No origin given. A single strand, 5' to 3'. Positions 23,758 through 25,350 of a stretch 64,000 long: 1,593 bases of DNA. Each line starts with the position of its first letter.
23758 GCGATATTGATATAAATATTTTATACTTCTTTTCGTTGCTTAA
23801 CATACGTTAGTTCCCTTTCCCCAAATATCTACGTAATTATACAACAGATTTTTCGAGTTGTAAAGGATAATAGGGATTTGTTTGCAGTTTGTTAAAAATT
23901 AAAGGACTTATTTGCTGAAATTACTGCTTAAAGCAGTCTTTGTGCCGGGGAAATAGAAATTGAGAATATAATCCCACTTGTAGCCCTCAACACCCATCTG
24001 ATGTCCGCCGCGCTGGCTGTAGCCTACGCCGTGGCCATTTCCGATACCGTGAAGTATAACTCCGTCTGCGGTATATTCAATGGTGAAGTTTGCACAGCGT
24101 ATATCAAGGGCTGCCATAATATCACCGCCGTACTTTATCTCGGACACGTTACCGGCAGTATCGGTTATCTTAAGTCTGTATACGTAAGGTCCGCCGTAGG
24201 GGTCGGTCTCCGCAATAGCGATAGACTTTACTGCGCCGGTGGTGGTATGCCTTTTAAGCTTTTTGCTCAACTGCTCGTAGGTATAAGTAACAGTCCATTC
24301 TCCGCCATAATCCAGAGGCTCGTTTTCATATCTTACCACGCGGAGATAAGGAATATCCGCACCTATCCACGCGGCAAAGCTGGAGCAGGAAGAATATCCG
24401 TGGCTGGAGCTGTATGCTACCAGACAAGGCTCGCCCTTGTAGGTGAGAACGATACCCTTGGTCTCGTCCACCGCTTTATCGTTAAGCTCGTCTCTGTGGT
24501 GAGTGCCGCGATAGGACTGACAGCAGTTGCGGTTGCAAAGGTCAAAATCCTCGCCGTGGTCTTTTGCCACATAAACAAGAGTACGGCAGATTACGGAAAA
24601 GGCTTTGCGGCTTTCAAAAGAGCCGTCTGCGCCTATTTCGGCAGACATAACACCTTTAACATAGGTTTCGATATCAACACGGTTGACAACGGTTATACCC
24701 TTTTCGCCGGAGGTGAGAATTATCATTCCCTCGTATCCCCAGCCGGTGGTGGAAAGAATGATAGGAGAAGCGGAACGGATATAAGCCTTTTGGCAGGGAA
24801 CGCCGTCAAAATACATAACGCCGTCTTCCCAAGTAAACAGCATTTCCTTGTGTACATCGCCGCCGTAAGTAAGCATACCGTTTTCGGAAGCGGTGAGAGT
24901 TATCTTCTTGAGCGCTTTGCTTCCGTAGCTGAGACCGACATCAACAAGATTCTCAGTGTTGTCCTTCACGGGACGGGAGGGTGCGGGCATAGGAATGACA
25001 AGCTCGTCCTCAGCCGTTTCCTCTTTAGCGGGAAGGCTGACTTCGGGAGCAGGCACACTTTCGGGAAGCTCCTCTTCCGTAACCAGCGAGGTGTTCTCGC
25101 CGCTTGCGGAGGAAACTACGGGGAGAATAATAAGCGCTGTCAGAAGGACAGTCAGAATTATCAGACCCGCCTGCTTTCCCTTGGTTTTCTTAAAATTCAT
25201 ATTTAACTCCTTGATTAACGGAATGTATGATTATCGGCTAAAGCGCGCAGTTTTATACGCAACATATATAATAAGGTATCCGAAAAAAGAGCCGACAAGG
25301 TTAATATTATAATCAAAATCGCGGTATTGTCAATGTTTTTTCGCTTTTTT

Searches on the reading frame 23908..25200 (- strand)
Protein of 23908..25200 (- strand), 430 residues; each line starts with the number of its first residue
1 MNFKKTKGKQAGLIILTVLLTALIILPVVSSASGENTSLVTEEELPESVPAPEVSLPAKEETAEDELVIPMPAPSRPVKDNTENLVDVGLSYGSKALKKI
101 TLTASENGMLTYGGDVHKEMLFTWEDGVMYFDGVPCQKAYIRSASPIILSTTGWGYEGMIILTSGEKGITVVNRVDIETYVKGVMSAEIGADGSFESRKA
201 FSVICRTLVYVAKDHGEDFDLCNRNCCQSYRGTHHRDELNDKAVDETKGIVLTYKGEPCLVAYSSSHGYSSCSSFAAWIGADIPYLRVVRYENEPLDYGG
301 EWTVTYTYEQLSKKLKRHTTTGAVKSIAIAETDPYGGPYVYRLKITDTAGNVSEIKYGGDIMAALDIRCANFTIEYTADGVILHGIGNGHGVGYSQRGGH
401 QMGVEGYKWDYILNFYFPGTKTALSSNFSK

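Call 99: search_protein_families(library=pfam, proteins=[window:23908-25200:-], max_evalue=0.00001)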
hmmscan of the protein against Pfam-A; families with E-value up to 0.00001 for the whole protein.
window:23908-25200:- (430 aa): 1 family
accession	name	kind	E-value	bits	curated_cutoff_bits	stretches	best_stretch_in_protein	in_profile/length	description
PF08486.15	SpoIID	-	4.1e-20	72.7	23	1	166-254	2-97/97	Stage II sporulation protein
